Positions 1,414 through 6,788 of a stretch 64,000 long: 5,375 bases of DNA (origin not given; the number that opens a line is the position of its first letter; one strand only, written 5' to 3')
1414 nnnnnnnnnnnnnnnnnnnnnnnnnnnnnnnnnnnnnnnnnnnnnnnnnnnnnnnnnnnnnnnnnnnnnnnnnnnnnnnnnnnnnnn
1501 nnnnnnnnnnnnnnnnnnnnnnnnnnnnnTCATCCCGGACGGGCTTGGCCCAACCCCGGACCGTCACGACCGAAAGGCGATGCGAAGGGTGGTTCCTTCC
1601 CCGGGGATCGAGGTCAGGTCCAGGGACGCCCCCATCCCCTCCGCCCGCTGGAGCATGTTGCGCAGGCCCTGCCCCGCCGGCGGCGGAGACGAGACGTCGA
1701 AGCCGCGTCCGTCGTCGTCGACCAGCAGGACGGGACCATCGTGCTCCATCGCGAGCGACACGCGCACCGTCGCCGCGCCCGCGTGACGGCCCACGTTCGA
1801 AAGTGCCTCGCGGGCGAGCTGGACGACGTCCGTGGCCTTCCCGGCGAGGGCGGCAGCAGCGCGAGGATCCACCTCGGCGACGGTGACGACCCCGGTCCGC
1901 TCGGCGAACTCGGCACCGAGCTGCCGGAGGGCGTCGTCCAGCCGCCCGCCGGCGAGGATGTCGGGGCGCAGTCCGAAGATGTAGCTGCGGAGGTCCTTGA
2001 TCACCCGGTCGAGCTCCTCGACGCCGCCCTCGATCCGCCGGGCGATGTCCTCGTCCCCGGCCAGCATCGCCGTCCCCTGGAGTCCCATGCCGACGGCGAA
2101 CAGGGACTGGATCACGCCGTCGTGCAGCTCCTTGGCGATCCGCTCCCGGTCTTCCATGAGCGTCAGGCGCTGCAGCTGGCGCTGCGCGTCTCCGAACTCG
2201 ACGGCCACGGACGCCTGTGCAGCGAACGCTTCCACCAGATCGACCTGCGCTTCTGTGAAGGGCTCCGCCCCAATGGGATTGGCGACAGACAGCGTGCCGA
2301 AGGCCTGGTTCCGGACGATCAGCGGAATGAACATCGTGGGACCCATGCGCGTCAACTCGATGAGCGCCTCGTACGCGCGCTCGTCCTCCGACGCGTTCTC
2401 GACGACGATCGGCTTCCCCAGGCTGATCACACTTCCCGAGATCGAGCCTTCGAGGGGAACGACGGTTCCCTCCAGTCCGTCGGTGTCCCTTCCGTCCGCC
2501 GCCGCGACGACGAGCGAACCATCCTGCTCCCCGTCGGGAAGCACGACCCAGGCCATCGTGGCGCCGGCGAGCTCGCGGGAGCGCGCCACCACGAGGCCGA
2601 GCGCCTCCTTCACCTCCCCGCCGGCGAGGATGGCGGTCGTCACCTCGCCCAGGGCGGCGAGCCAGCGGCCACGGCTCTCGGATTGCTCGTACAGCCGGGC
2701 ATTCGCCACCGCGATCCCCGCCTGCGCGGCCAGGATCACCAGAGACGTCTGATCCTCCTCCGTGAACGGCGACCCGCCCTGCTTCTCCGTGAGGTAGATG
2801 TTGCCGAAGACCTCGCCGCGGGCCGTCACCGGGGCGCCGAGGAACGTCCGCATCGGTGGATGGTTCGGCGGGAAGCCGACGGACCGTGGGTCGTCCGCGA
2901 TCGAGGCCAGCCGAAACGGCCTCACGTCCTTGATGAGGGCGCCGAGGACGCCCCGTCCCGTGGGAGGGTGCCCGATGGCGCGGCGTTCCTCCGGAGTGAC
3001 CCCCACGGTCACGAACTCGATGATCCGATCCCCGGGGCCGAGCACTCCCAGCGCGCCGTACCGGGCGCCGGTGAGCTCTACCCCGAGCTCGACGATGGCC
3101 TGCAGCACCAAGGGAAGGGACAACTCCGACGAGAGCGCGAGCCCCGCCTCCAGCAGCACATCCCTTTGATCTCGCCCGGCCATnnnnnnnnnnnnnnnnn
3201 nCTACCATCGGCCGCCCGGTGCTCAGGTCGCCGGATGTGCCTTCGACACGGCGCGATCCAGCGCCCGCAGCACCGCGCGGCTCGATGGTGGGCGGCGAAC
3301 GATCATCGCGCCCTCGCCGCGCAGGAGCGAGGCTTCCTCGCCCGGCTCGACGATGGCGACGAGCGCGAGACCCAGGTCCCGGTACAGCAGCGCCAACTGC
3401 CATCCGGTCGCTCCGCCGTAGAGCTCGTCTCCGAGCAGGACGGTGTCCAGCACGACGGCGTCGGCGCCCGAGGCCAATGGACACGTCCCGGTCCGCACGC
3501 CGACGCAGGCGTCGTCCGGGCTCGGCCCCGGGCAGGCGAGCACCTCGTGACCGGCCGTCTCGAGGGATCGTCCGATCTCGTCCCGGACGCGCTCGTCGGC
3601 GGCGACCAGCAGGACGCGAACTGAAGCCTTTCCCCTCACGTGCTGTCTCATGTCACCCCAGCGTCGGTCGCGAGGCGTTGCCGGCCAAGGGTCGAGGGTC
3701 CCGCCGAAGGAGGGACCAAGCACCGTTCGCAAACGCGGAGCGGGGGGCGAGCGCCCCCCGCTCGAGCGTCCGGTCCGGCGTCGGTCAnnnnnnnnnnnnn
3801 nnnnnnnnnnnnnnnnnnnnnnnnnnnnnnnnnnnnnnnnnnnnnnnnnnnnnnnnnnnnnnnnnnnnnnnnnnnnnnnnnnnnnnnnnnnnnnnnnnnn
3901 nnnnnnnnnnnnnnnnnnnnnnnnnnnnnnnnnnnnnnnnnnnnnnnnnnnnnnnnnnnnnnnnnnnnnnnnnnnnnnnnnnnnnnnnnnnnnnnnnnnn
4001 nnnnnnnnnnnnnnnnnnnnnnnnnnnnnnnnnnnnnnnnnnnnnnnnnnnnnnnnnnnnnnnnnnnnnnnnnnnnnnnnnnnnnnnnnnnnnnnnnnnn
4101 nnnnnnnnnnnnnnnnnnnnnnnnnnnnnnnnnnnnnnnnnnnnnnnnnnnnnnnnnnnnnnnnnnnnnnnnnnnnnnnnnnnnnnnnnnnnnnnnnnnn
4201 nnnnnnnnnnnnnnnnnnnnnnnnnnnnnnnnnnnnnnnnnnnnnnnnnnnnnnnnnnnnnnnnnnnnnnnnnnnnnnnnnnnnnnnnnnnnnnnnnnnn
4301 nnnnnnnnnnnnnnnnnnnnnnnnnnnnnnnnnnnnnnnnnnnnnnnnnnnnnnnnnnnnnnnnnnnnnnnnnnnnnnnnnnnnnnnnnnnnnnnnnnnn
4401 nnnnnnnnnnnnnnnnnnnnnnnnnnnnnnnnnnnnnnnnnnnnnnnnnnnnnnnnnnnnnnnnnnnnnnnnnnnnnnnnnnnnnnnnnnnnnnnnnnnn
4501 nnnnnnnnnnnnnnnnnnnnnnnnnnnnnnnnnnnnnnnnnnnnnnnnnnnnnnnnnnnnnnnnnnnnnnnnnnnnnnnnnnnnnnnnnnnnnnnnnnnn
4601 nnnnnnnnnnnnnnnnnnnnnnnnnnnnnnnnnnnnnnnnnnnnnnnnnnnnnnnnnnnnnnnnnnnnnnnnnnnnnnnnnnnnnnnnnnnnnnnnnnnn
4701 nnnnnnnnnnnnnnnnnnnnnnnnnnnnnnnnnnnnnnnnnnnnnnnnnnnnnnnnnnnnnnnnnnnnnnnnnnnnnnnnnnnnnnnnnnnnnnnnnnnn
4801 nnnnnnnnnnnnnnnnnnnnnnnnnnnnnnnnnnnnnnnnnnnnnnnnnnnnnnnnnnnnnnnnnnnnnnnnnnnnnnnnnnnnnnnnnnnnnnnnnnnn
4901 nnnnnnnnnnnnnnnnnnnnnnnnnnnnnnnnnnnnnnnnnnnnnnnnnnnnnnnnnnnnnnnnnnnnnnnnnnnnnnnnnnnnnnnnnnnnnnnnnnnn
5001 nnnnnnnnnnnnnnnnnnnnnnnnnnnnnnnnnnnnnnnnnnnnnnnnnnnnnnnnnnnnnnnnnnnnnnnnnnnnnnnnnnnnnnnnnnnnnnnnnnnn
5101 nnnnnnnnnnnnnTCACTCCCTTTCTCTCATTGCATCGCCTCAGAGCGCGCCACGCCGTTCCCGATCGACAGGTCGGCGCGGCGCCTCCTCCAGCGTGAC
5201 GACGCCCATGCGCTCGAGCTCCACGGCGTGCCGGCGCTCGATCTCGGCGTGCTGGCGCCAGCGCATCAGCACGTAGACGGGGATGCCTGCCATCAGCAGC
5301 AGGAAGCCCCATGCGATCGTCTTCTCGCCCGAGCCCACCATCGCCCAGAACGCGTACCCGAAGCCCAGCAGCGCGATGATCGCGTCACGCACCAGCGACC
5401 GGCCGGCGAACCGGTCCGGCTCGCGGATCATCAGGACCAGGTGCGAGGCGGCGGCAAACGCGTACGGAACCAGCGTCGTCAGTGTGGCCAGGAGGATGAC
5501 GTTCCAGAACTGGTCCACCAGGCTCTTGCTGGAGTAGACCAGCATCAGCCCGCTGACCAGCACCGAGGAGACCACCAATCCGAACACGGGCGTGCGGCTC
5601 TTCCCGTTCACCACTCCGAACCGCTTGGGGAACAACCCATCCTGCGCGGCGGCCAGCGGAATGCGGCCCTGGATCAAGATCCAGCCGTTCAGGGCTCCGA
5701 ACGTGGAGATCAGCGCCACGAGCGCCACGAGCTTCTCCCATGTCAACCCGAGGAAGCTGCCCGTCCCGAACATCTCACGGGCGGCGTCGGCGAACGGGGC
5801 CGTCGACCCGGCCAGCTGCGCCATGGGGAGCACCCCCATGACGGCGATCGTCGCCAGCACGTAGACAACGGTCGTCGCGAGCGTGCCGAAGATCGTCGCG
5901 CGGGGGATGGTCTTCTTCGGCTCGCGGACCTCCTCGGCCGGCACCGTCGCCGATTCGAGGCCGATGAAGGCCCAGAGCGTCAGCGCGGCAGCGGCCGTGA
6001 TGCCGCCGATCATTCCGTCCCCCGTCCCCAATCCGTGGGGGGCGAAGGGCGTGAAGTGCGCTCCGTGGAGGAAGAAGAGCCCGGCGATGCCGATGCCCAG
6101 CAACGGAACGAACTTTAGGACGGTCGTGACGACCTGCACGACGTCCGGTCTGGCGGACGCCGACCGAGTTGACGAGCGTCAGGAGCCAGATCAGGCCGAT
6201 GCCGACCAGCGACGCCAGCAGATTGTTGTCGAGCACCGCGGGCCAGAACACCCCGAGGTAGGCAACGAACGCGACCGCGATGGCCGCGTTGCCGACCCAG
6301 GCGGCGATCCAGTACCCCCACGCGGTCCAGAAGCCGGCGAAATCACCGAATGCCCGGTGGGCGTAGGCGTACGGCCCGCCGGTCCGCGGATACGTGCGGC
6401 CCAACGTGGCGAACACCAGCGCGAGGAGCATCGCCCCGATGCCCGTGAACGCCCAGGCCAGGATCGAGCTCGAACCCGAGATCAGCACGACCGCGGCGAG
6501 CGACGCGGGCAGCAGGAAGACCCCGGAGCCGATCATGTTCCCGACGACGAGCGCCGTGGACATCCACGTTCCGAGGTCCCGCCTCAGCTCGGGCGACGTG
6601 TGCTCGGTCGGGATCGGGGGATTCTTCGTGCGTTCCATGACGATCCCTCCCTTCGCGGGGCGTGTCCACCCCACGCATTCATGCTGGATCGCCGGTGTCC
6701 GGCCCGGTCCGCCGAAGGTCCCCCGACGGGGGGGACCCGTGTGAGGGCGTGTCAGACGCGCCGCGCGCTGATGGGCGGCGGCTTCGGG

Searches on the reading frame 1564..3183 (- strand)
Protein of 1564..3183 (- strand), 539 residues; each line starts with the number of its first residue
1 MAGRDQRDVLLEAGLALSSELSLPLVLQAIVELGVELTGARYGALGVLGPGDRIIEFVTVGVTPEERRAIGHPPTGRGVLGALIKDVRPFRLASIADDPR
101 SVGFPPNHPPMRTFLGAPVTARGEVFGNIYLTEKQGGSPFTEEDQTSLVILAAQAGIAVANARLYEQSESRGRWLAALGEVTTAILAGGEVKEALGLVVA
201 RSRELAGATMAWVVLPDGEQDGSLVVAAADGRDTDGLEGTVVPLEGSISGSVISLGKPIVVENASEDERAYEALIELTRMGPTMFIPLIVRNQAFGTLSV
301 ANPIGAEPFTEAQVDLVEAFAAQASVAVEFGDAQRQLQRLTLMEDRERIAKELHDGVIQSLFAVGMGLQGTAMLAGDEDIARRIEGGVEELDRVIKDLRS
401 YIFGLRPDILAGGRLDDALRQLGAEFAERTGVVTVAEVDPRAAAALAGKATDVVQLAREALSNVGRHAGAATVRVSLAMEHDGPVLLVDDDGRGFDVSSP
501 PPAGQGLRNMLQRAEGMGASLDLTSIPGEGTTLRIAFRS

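Call 10: search_protein_families(library=pfam, proteins=[window:1564-3183:-])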
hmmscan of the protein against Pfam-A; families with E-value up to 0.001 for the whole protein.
window:1564-3183:- (539 aa): 6 families
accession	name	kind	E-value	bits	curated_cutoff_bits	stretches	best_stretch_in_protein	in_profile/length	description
PF13185.12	GAF_2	-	8.6e-37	126.8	28.6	2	23-159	4-135/136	GAF domain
PF01590.32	GAF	-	4.6e-29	102.1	22.4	2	193-328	4-133/133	GAF domain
PF13492.12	GAF_3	-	2.1e-17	64.2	27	2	199-329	10-128/129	GAF domain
PF07730.19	HisKA_3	-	3.1e-13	50.5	24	1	346-409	2-67/68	Histidine kinase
PF02518.31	HATPase_c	-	2.4e-07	31.6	26.4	1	449-537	2-107/111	Histidine kinase-, DNA gyrase B-, and HSP90-like ATPase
PF13581.12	HATPase_c_2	-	1.4e-05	25.5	27.4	1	440-518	19-101/127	Histidine kinase-like ATPase domain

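Call 59: search_solved_structures(query=window:1564-3183:-, show_alignments=3, max_evalue=0.00001)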
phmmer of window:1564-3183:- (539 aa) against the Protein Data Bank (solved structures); distinct sequences matched with E-value up to 0.00001: 16.
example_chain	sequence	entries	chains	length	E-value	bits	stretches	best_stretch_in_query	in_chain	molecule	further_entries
2vzw_A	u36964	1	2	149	1.3e-47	165.7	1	24-168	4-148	PROBABLE HISTIDINE KINASE RESPONSE REGULATOR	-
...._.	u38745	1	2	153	2.6e-44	154.8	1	23-168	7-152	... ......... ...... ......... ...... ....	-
2y79_A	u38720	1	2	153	1.8e-43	152.1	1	23-168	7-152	REDOX SENSOR HISTIDINE KINASE RESPONSE REGULATOR DEVS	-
4ynr_A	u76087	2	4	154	2e-43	151.9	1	19-168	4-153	Redox sensor histidine kinase response regulator DevS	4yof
2w3d_A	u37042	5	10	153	3.3e-43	151.1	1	23-168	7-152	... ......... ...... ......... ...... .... (GAF FAMILY PROTEIN)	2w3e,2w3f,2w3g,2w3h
4gt8_A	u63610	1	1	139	2.2e-10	42.8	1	448-535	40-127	Sensor protein vraS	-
8sbm_A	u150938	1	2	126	3.2e-10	42.4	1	418-534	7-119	GAF domain-containing protein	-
3zxo_A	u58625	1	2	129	3.7e-10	42.1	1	415-534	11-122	REDOX SENSOR HISTIDINE KINASE RESPONSE REGULATOR DEVS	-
3gig_A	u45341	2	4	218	4.3e-10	41.9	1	330-534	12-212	Sensor histidine kinase desK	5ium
7ssj_A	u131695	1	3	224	4.8e-10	41.8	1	330-534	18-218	Sensor histidine kinase DesK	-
3gie_A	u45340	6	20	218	5.6e-09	38.3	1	330-534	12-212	Sensor histidine kinase desK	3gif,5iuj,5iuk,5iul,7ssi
3ehf_A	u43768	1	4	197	3.8e-08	35.5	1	343-535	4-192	Sensor kinase (YocF protein)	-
3zxq_A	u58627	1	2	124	5.6e-08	34.9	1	453-534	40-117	HYPOXIA SENSOR HISTIDINE KINASE RESPONSE REGULATOR DOST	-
3ehh_A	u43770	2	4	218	6.1e-08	34.8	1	330-534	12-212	Sensor kinase (YocF protein)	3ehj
2vjw_A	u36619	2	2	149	4e-07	32.1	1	220-345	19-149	GAF FAMILY PROTEIN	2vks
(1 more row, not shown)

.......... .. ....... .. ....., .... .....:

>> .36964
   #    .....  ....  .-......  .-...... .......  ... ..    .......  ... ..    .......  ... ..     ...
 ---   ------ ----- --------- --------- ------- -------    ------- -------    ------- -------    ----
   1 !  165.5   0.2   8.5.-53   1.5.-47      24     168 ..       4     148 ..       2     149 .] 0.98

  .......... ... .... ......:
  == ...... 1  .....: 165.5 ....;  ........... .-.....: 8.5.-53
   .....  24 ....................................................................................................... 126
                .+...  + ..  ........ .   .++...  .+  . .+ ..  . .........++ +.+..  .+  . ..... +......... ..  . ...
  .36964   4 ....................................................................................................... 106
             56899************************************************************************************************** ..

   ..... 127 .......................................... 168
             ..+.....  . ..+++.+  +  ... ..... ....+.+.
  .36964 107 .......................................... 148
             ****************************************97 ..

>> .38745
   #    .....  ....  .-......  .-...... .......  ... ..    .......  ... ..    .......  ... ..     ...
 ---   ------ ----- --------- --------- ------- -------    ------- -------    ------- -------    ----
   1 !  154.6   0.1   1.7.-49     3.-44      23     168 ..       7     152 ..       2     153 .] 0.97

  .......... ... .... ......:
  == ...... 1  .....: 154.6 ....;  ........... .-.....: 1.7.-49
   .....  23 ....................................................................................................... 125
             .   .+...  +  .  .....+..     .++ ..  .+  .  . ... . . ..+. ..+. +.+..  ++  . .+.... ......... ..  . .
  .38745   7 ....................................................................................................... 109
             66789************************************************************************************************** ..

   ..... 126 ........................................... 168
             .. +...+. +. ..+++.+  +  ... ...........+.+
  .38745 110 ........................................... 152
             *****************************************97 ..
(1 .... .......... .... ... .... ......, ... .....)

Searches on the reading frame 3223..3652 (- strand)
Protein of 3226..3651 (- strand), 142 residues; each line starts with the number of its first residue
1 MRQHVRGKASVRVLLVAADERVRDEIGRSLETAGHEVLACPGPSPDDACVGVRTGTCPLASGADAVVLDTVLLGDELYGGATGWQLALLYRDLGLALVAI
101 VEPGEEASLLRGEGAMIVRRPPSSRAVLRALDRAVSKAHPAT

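Call 10: search_protein_families(library=pfam, proteins=[window:3223-3652:-])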
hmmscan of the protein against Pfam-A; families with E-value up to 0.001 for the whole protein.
window:3223-3652:- (143 aa): 0 families

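Call 15: find_related_loci(query=window:3223-3652:-, collection=genome_contigs, flank=4000)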
Query window:3223-3652:- (143 aa) in genome_contigs; peptide patterns used: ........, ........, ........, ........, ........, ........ (x = any residue, [..] = any of these).
600 stretches matched a pattern, but none encodes a relative of the query by tblastn (E <= 1e-3).

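Call 17: find_homologous_proteins(query=window:3226-3651:-)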
Query seq(142 aa) (142 aa): 8 proteins with E <= 0.001 among 370 candidates.
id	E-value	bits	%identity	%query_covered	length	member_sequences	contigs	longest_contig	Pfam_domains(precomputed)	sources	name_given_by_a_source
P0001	2.2e-84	298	100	100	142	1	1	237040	-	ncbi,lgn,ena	-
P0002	9.5e-74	264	88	100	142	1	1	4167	-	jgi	jgi:hypothetical protein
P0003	5.3e-67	242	82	99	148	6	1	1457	-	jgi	jgi:hypothetical protein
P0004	7.9e-66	238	83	98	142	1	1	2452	-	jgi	jgi:hypothetical protein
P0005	2.9e-64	233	81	98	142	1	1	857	-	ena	-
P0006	2.3e-47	178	66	91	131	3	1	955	-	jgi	jgi:DNA-binding response OmpR family regulator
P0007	4.2e-42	161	61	97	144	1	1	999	-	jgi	jgi:hypothetical protein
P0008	2.4e-37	146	58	94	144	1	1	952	-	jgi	jgi:hypothetical protein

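Call 18: find_encoding_contigs(protein=P0001, flank=10000, max_places=3)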
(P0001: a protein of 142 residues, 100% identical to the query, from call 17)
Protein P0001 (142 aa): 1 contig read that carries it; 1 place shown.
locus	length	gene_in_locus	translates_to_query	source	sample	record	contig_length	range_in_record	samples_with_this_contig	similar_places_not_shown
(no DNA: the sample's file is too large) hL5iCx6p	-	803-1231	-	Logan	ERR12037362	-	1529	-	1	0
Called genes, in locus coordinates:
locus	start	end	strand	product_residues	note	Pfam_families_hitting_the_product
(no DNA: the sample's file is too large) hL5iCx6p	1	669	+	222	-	?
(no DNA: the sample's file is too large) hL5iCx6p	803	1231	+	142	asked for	-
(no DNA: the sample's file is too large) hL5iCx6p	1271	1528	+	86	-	?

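Call 19: find_encoding_contigs(protein=P0002, flank=5000, max_places=3)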
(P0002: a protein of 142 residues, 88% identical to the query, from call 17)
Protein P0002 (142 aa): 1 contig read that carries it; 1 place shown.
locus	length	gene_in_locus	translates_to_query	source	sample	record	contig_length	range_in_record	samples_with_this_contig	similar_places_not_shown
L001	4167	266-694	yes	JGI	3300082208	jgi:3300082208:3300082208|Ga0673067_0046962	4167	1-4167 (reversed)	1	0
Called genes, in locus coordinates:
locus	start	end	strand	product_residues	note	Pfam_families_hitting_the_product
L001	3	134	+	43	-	?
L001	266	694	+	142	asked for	-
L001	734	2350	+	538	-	PF01590:GAF, PF13185:GAF_2, PF01590:GAF, PF13185:GAF_2, PF13492:GAF_3, PF07730:HisKA_3, PF02518:HATPase_c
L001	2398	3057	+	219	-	PF00072:Response_reg, PF08281:Sigma70_r4_2 (weak), PF00196:GerE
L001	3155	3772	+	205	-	PF07681:DoxX (faint)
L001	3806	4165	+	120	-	?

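Call 20: find_encoding_contigs(protein=P0003, flank=3000, max_places=6)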
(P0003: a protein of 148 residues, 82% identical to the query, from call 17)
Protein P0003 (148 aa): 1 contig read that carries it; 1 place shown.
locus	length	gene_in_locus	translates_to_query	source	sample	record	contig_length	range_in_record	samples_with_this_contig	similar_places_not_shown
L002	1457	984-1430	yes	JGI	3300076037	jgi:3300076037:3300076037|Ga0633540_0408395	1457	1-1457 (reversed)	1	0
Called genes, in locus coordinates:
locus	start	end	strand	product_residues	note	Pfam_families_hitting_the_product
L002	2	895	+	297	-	PF13549:ATP-grasp_5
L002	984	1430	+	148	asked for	-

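Call 21: find_encoding_contigs(protein=P0004, flank=3000, max_places=3)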
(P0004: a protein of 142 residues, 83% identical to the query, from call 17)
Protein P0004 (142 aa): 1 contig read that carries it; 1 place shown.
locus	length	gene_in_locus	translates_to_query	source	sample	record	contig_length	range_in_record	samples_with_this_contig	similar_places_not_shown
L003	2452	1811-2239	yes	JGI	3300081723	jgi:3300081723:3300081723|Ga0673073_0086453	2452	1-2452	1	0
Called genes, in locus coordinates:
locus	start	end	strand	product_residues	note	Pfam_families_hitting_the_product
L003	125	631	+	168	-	-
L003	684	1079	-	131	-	PF00571:CBS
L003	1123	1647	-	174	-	-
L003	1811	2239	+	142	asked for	-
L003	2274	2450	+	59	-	?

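Call 22: find_encoding_contigs(protein=P0005, flank=3000, max_places=3)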
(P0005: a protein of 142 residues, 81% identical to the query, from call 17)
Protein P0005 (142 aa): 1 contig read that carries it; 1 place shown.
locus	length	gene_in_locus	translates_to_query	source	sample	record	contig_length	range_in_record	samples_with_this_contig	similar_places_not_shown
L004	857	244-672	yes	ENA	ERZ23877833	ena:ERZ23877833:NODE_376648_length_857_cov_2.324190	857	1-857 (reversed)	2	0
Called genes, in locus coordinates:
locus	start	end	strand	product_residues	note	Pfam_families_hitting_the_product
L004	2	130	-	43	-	?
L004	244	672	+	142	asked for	-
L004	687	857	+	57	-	?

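Call 23: find_encoding_contigs(protein=P0006, flank=3000, max_places=3)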
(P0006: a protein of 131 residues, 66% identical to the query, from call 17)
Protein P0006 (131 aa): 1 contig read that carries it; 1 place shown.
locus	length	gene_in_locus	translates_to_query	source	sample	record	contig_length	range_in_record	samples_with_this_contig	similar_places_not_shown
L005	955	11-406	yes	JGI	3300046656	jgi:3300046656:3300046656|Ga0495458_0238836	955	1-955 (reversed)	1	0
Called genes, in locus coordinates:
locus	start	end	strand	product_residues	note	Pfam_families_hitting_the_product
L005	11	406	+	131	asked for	-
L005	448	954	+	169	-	?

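Call 24: find_encoding_contigs(protein=P0007, flank=3000, max_places=3)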
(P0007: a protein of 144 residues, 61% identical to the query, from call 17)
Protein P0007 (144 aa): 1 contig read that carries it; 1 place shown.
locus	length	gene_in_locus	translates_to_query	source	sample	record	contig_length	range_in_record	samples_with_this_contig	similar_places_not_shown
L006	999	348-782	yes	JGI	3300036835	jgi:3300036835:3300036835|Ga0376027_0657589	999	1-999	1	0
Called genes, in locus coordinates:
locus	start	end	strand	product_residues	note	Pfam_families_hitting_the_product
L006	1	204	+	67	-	?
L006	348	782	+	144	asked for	-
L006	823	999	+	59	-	?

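Call 25: find_encoding_contigs(protein=P0008, flank=3000, max_places=3)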
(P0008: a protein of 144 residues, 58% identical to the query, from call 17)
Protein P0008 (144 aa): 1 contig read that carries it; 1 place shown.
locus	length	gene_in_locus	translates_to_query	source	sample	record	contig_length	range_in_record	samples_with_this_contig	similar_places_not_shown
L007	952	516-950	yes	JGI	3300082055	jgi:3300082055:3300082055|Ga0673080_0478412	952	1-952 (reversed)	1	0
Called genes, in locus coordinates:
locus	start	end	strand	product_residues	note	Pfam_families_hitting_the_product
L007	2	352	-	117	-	?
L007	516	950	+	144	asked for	?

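Call 51: search_protein_families(library=pfam, max_evalue=0.1, proteins=[window:3226-3651:-])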
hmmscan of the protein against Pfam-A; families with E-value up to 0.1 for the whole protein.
seq(142 aa): 0 families

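Call 60: predict_structure(alignment_id=A2)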
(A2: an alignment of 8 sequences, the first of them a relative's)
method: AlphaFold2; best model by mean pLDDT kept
length: 142 residues; sequences in the alignment: 8
mean_pLDDT: 77.9   pTM: 0.79
mean pLDDT of the five models: 77.9, 75.5, 75.0, 67.3, 66.8
residues with pLDDT >= 90: 52; 70-90: 50; 50-70: 24; < 50: 16
segments of 3 or more residues with pLDDT < 50: 1-7, 51-56
pLDDT, mean of each block of 10 residues (from residue 1): 49 90 93 92 61 48 87 58 78 90 82 90 93 85 51
secondary structure, 60 per line:
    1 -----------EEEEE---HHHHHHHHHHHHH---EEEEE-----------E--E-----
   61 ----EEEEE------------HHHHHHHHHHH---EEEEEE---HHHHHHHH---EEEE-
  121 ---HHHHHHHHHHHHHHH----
elements in order: E12-16 H20-32 E36-40 E65-69 H82-92 E96-101 H105-112 E116-119 H124-138

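Call 63: fold_search(model_id=the predicted structure, library=pdb)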
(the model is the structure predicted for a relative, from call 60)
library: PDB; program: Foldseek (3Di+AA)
matches with E <= 10: 1714; with E <= 0.001: 195
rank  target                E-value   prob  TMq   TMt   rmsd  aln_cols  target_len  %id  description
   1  2rdm_A                3.9e-06  1.00  0.65  0.74   3.5       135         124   21  Crystal structure of response regulator receiver protein from Sinorhizobium medicae WSM419 (released 2007-10-09)
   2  3jte                  5.4e-06  1.00  0.67  0.75   2.9       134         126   20  Crystal structure of response regulator receiver domain Protein from clostridium thermocellum (released 2009-09-22)
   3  2rdm_B                6.6e-06  1.00  0.65  0.75   3.7       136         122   21  Crystal structure of response regulator receiver protein from Sinorhizobium medicae WSM419 (released 2007-10-09)
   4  2jba_A                8.6e-06  1.00  0.59  0.66   4.1       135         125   20  PhoB response regulator receiver domain constitutively-active double mutant D53A and Y102C. (released 2007-01-04)
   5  2jb9_A                8.6e-06  1.00  0.58  0.66   5.2       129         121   19  PhoB response regulator receiver domain constitutively-active double mutant D10A and D53E. (released 2007-01-04)
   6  9dvt_R                8.6e-06  1.00  0.58  0.37   5.1       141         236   13  Cryo-EM structure of RpaA bound to PkaiBC DNA and the CTD of the alpha subunit of RNAP from the cyanobacterium Synecho (released 2025-10-15)
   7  1nxp                  9.2e-06  1.00  0.66  0.78   3.3       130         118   16  MicArec pH4.5 (released 2004-02-17)
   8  1yio                  1.1e-05  1.00  0.59  0.44   5.1       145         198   17  Crystallographic structure of response regulator StyR from Pseudomonas fluorescens (released 2005-09-27)
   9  3dgf                  1.2e-05  1.00  0.60  0.68   4.6       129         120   20  Structure of a histidine kinase-response regulator complex reveals insights into Two-component signaling and a novel cis (released 2009-07-07)
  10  2iyn_B                1.3e-05  1.00  0.65  0.73   3.7       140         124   19  The co-factor-induced pre-active conformation in PhoB (released 2006-08-30)
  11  1nxo                  1.7e-05  1.00  0.64  0.76   2.8       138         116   16  MicArec pH7.0 (released 2004-02-17)
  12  2jba_B                2.1e-05  1.00  0.56  0.64   4.4       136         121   22  PhoB response regulator receiver domain constitutively-active double mutant D53A and Y102C. (released 2007-01-04)
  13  8gc6                  2.4e-05  1.00  0.66  0.75   3.6       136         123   23  1.30 Angstroem crystal structure of the N-terminal domain of BqsR from Pseudomonas aeruginosa (released 2024-04-17)
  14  5ed4_E                2.4e-05  1.00  0.58  0.39   3.5       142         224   20  Structure of a PhoP-DNA complex (released 2016-04-27)
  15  9dvt_S                2.4e-05  1.00  0.58  0.38   5.0       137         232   12  Cryo-EM structure of RpaA bound to PkaiBC DNA and the CTD of the alpha subunit of RNAP from the cyanobacterium Synecho (released 2025-10-15)
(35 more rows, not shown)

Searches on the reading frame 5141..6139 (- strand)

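Call 10: search_protein_families(library=pfam, proteins=[window:5141-6139:-])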
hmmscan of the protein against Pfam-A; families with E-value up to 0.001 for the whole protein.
window:5141-6139:- (332 aa): 2 families
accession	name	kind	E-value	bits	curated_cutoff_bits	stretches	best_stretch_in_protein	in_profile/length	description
PF13520.12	AA_permease_2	-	1.6e-30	106.8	27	1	2-277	144-414/427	Amino acid permease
PF00324.27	AA_permease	-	6.7e-23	81.6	24.6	1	1-236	138-381/470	Amino acid permease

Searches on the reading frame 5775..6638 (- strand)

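Call 10: search_protein_families(library=pfam, proteins=[window:5775-6638:-])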
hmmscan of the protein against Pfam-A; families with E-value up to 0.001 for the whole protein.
window:5775-6638:- (287 aa): 2 families
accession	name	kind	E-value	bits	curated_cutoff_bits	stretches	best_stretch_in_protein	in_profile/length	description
PF13520.12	AA_permease_2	-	4e-21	75.9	27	1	22-165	1-141/427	Amino acid permease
PF00324.27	AA_permease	-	4.4e-12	45.9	24.6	1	31-165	6-136/470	Amino acid permease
